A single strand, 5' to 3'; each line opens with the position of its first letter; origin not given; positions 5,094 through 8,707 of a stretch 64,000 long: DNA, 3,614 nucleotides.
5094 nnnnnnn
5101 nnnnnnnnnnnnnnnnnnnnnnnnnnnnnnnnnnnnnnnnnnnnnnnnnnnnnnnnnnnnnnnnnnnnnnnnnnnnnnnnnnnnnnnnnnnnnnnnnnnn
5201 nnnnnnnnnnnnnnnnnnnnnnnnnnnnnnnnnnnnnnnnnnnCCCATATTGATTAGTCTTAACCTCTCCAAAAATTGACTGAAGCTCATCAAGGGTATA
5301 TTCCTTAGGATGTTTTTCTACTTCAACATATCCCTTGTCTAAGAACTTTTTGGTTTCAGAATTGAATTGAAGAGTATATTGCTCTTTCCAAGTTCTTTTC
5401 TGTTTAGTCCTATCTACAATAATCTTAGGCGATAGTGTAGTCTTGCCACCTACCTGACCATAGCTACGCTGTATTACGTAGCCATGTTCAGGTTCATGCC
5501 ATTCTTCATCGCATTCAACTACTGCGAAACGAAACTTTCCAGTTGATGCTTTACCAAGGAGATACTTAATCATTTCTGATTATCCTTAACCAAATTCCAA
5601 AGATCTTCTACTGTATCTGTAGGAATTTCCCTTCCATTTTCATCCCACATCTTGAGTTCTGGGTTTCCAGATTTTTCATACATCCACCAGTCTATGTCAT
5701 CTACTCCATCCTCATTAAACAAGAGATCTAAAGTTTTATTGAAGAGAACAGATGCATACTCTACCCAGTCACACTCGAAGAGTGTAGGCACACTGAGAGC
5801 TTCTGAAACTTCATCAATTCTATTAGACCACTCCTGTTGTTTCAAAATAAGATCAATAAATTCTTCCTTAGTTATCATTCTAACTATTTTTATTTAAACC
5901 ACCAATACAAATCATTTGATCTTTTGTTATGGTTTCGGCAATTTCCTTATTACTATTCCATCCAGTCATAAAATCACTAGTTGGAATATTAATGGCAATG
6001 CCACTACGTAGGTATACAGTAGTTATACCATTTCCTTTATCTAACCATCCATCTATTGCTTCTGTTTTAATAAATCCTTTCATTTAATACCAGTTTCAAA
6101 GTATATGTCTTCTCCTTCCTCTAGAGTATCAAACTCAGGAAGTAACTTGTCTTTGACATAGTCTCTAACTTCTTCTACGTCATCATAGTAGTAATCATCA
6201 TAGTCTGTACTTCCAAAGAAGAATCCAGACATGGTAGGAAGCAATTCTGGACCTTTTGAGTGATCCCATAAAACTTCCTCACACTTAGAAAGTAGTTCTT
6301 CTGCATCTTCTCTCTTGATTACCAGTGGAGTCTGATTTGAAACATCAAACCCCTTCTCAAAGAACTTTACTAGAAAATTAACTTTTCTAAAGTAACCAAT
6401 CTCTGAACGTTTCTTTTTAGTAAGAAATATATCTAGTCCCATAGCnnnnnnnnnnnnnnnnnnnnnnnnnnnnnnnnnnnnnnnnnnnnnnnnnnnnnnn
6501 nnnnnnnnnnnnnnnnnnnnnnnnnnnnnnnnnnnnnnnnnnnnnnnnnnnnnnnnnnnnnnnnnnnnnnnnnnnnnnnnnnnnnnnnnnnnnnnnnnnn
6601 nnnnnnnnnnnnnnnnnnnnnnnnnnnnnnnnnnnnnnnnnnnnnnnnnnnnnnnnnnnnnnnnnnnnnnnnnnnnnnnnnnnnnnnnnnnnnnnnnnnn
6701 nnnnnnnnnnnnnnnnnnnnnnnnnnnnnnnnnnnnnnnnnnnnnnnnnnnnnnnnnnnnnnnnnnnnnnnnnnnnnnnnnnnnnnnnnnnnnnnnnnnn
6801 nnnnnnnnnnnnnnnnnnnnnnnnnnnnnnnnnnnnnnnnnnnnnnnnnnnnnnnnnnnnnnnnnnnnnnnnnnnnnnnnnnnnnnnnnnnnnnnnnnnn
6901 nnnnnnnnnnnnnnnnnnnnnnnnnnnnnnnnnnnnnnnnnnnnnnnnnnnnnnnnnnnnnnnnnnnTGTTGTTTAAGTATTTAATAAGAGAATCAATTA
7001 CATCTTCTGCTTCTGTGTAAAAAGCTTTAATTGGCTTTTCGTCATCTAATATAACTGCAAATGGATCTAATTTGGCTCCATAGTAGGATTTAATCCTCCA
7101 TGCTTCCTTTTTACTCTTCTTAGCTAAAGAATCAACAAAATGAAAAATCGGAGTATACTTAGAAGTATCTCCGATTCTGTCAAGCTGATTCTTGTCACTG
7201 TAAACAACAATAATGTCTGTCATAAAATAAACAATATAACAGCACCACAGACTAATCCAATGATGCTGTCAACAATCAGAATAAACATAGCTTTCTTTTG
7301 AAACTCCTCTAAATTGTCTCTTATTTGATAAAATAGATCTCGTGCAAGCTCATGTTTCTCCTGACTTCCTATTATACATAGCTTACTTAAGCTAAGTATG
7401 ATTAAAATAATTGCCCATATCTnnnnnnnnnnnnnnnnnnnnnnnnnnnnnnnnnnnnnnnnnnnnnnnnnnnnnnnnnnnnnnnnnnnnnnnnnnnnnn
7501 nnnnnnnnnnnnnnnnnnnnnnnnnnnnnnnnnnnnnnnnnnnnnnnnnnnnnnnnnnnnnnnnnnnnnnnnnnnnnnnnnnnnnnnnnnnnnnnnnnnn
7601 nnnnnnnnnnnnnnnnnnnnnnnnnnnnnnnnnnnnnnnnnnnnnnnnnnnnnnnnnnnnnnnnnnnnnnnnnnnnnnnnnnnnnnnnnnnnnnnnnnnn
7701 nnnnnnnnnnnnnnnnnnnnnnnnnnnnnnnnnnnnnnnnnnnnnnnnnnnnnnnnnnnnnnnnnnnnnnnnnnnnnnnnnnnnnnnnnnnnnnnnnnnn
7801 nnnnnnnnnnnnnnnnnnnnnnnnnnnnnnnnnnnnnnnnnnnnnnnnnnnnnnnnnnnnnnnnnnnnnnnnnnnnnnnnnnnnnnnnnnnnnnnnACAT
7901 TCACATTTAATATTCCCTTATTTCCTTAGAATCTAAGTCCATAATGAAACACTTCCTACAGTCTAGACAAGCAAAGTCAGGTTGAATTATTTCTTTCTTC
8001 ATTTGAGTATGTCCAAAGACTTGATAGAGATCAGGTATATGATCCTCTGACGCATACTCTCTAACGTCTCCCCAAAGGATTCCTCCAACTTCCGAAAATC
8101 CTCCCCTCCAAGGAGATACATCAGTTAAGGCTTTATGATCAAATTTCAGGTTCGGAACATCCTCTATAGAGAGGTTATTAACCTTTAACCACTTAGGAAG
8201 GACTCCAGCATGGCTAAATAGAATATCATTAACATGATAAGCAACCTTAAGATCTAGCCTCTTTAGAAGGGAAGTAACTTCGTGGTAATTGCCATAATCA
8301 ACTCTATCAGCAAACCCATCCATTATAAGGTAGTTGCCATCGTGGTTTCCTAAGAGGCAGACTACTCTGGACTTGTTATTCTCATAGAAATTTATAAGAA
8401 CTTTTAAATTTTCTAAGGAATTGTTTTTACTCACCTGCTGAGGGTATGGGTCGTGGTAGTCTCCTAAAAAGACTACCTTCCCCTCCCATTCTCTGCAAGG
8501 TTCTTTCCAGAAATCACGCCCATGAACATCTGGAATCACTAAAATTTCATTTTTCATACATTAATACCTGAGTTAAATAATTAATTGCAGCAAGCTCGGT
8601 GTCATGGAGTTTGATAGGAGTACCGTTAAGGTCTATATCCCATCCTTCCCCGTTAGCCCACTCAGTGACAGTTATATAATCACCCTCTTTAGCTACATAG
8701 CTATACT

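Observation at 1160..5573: RNA-end healing/sealing cluster: Rnl2-like RNA ligase, Thg1-like 3'-5' polymerase and ATP-dependent ligase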

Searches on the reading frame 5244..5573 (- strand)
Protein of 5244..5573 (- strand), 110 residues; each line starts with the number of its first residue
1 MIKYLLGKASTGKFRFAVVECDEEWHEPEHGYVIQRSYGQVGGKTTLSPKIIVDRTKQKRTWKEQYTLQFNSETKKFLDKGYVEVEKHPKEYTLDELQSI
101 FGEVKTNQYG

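Call 68: search_protein_families(library=pfam, proteins=[window:5244-5573:-], max_evalue=10)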
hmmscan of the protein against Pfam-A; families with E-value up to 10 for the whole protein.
seq(110 aa): 1 family
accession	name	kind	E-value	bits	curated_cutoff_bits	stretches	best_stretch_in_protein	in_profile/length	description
PF19307.5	SrpI-like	-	0.13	11.7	22.8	1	58-101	8-51/254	Type 2A encapsulin shell protein SrpI-like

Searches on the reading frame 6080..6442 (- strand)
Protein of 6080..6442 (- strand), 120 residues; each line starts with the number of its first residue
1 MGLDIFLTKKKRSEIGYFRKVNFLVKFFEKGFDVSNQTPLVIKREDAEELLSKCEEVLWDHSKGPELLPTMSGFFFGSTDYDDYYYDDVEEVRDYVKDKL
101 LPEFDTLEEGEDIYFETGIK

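Call 4: search_protein_families(library=pfam, proteins=[window:6080-6442:-], max_evalue=0.01)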
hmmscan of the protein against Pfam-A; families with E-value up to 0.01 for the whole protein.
window:6080-6442:- (120 aa): 0 families

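Call 5: search_protein_families(library=phrogs, proteins=[window:6080-6442:-], max_evalue=0.001)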
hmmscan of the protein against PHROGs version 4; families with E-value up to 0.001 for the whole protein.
window:6080-6442:- (120 aa): 1 family
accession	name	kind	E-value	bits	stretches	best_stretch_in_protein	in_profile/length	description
phrog_7971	-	unknown function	1.4e-12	48.9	1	10-99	19-107/124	-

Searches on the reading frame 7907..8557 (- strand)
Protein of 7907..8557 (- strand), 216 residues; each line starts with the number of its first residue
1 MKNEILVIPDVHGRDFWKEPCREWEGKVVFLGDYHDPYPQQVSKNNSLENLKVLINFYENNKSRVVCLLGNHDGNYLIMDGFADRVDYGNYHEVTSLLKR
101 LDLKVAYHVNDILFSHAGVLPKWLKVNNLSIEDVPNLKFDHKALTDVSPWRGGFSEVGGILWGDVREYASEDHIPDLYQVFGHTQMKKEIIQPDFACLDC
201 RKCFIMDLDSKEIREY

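Call 4: search_protein_families(library=pfam, proteins=[window:7907-8557:-], max_evalue=0.01)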
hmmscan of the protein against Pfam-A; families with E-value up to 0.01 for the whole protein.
window:7907-8557:- (216 aa): 1 family
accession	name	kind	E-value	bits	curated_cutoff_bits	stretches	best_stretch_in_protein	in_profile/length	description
PF00149.33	Metallophos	-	3.3e-06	28.1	21.5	1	5-146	3-142/191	Calcineurin-like phosphoesterase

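Call 5: search_protein_families(library=phrogs, proteins=[window:7907-8557:-], max_evalue=0.001)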
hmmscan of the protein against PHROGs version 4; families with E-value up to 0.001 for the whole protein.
window:7907-8557:- (216 aa): 1 family
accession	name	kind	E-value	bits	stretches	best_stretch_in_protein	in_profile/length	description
phrog_246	-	other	7e-06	26.4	1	2-208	175-377/417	NinI-like serine-threonine phosphatase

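Call 62: search_protein_families(library=ncbifam, proteins=[window:7907-8557:-], max_evalue=0.01)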
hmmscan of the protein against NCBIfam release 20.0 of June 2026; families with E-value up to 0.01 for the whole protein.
window:7907-8557:- (216 aa): 1 family
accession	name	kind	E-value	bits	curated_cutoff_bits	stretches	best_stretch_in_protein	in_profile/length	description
NF001204.0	PRK00166.1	equivalog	0.00017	21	176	1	46-124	44-128/276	symmetrical bis(5'-nucleosyl)-tetraphosphatase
